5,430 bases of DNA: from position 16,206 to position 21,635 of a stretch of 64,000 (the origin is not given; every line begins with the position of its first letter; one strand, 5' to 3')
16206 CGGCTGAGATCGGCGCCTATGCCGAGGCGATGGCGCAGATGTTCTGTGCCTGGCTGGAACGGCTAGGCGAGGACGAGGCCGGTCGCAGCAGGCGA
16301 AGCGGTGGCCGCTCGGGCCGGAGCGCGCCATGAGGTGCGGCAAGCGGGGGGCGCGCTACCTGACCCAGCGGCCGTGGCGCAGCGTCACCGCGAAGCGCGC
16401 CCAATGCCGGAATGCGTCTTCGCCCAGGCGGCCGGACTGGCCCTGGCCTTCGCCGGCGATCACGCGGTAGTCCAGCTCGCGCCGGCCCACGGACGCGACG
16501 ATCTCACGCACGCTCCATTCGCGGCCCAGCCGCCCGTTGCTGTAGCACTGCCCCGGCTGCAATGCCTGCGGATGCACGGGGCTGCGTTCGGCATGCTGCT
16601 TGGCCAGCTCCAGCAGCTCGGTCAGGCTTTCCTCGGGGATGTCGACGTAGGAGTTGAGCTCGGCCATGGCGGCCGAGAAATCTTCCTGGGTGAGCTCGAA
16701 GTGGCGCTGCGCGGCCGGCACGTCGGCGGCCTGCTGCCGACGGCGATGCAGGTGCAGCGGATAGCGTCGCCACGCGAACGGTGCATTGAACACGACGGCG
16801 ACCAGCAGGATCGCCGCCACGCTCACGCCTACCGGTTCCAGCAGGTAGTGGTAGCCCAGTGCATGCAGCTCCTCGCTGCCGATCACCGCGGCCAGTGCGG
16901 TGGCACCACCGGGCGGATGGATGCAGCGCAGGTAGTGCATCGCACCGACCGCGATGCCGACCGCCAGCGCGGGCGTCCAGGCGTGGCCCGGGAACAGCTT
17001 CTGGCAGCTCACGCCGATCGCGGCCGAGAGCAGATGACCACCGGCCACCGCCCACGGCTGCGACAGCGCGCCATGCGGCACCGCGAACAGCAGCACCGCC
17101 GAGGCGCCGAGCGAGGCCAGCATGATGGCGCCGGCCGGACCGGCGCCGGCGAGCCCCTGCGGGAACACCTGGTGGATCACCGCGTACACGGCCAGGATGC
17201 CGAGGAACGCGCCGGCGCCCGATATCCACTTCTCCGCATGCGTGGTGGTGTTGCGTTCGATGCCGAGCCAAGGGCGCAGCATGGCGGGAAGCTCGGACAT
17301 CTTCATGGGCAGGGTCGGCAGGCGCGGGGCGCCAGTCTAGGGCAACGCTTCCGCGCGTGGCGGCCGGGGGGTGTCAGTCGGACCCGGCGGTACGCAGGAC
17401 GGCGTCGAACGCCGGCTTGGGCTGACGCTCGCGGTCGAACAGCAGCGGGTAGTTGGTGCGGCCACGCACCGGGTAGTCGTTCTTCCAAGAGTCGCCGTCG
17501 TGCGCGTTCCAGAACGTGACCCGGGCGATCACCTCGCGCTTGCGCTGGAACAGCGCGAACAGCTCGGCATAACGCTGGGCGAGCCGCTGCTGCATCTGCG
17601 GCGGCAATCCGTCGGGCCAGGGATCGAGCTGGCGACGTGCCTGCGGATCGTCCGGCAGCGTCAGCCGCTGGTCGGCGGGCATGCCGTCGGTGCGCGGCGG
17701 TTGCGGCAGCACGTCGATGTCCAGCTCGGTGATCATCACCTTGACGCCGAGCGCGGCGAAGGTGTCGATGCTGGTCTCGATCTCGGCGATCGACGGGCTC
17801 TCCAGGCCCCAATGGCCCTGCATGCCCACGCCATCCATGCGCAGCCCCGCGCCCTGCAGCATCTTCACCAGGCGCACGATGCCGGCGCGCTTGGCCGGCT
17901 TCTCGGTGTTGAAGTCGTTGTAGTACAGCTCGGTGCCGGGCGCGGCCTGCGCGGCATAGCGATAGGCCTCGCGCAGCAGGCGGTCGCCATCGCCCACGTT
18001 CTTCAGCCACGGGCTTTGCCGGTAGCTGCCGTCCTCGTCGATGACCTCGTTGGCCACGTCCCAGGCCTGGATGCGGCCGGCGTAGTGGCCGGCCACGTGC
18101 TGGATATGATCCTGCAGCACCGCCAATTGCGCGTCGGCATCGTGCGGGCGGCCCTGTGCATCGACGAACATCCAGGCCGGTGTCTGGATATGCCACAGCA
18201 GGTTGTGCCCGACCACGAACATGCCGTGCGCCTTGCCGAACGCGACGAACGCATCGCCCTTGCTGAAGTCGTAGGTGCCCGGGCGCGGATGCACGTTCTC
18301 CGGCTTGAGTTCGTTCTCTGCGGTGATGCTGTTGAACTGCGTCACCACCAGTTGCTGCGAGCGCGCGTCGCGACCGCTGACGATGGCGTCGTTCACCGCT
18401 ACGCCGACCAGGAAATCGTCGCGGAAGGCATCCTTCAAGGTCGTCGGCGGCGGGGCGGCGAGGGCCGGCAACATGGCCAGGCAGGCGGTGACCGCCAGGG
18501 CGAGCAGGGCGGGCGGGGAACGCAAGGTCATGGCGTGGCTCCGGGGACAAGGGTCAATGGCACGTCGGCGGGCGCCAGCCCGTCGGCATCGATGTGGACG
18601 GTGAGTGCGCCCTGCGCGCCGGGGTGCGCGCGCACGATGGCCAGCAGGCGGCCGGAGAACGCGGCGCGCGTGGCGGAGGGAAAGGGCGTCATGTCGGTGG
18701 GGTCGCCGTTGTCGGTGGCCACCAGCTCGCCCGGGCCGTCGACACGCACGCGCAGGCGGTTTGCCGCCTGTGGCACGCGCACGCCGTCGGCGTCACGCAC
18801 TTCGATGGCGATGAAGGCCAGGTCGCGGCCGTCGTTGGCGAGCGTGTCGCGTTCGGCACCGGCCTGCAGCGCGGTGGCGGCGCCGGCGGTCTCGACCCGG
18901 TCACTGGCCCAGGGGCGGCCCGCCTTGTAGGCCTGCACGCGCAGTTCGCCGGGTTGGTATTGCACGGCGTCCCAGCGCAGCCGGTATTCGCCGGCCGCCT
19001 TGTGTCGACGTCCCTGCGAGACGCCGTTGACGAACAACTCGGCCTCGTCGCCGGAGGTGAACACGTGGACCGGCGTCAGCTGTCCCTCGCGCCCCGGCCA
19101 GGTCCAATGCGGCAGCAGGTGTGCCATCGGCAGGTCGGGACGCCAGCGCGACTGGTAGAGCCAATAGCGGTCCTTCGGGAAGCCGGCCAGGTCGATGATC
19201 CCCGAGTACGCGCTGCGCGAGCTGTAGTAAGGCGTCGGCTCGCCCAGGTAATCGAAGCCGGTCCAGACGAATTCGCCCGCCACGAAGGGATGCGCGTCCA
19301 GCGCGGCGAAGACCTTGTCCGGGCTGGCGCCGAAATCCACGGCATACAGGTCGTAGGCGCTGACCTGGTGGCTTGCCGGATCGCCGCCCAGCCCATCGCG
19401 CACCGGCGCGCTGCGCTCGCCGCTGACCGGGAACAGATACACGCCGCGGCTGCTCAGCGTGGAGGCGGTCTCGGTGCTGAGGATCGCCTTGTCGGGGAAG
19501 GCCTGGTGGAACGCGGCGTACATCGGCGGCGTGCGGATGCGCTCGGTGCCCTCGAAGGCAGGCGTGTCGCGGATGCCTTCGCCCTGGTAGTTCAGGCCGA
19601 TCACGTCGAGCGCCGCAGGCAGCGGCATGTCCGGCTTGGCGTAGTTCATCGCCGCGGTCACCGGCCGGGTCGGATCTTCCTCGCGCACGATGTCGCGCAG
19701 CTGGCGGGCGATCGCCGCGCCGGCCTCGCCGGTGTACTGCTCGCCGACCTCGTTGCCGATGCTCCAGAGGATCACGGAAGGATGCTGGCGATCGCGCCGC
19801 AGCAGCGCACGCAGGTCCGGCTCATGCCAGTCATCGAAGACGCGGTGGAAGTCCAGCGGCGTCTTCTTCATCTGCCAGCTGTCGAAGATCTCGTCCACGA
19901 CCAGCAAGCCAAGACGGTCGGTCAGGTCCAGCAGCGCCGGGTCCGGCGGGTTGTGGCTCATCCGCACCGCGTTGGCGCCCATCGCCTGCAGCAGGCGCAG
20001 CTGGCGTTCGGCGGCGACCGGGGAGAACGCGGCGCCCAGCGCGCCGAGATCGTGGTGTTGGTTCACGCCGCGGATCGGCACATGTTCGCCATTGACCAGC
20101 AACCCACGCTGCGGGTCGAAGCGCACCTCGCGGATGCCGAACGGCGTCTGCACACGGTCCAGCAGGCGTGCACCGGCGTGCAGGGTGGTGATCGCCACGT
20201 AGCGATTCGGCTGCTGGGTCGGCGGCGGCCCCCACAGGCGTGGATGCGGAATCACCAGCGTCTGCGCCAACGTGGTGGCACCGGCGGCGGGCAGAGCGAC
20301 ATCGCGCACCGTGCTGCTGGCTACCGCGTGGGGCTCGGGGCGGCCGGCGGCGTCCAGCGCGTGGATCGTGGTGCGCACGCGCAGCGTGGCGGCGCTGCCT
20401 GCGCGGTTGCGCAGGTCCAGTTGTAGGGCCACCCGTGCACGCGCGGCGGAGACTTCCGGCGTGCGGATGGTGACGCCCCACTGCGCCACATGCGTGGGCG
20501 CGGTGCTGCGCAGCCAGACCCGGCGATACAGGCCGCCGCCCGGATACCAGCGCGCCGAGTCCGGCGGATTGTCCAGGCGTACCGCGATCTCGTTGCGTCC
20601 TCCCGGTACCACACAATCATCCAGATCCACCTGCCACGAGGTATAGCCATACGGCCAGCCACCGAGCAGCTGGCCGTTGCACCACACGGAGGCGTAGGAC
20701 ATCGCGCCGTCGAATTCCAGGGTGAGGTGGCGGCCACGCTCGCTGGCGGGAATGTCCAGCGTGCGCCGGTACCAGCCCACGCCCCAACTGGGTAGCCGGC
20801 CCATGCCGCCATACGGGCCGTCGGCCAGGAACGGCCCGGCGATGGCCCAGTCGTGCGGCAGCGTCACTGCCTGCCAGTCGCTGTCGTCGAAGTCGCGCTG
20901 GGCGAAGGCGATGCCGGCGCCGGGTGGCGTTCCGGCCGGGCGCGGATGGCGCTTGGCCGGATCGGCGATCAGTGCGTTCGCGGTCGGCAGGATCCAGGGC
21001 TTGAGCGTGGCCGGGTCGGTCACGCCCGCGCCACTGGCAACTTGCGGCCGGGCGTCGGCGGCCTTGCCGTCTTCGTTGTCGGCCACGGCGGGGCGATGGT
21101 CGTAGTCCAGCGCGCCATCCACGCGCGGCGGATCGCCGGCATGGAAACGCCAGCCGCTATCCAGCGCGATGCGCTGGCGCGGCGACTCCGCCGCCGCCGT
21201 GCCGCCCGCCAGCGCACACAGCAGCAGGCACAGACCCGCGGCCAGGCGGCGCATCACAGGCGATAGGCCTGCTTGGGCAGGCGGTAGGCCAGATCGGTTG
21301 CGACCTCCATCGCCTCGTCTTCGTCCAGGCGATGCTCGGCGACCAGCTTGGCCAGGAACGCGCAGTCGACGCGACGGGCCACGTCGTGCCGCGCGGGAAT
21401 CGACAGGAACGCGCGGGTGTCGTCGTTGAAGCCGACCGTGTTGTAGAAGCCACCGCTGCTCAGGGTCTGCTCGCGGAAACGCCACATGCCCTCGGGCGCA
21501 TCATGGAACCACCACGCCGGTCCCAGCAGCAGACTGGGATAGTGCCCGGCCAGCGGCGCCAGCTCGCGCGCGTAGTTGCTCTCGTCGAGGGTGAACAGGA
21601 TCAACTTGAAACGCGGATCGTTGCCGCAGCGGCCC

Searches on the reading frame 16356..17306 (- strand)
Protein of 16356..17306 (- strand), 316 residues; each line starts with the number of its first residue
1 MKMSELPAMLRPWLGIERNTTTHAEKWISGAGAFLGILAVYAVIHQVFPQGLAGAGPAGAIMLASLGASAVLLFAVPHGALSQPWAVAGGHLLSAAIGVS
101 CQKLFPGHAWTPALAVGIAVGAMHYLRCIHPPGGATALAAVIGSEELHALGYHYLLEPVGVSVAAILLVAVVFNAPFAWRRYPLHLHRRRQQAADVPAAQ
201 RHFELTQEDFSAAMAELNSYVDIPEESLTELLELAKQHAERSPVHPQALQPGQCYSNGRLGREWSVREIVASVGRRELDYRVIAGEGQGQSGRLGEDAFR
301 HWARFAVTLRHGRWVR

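Call 14: search_protein_families(library=pfam, proteins=[window:16356-17306:-], max_evalue=0.0001)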
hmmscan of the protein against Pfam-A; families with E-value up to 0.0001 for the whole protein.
window:16356-17306:- (316 aa): 1 family
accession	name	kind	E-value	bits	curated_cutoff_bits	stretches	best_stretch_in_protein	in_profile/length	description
PF04982.19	TM_HPP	-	1.1e-44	152.3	27.2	1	21-183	4-157/157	HPP, transmembrane region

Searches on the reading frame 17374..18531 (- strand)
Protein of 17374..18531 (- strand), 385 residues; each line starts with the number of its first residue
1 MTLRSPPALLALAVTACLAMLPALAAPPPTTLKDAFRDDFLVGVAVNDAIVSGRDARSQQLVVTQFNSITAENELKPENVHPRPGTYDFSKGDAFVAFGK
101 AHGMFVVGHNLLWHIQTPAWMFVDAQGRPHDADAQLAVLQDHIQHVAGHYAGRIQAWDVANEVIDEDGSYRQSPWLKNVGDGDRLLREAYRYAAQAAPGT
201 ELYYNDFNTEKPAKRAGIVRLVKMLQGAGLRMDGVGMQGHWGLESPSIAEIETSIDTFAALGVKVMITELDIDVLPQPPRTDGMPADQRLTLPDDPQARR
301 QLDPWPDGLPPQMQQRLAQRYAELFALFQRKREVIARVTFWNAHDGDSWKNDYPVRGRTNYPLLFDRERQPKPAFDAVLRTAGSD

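Call 14: search_protein_families(library=pfam, proteins=[window:17374-18531:-], max_evalue=0.0001)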
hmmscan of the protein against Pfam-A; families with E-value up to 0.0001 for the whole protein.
window:17374-18531:- (385 aa): 1 family
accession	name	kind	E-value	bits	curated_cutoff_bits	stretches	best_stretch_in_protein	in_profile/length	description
PF00331.26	Glyco_hydro_10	-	5e-90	302.3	22.1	1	32-379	2-309/311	Glycosyl hydrolase family 10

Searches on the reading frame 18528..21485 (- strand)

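Call 14: search_protein_families(library=pfam, proteins=[window:18528-21485:-], max_evalue=0.0001)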
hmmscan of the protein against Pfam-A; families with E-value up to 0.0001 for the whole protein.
window:18528-21485:- (985 aa): 7 families
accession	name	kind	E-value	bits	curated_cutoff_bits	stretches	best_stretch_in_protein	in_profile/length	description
PF18565.7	Glyco_hydro2_C5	-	2.2e-30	105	32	1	873-975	1-102/103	Glycoside hydrolase family 2 C-terminal domain 5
PF02836.23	Glyco_hydro_2_C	-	1.4e-27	97.1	21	1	462-614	8-163/302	Glycosyl hydrolases family 2, TIM barrel domain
PF16355.11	DUF4982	-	1.9e-20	73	23.9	1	801-860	1-61/61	Domain of unknown function (DUF4982)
PF02837.24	Glyco_hydro_2_N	-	7e-13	49.3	28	1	204-326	31-166/169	Glycosyl hydrolases family 2, sugar binding domain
PF00703.27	Glyco_hydro_2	-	3.9e-10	40.9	23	1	342-452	9-109/109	Glycosyl hydrolases family 2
PF22666.2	Glyco_hydro_2_N2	-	1.2e-07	32.4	27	1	238-312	51-125/167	Glycosyl hydrolase 2 galactose-binding domain-like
PF21467.3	BetaGal_gal-bd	-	5.6e-05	23.6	27.3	0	237-280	2-45/62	Beta-galactosidase, galactose-binding domain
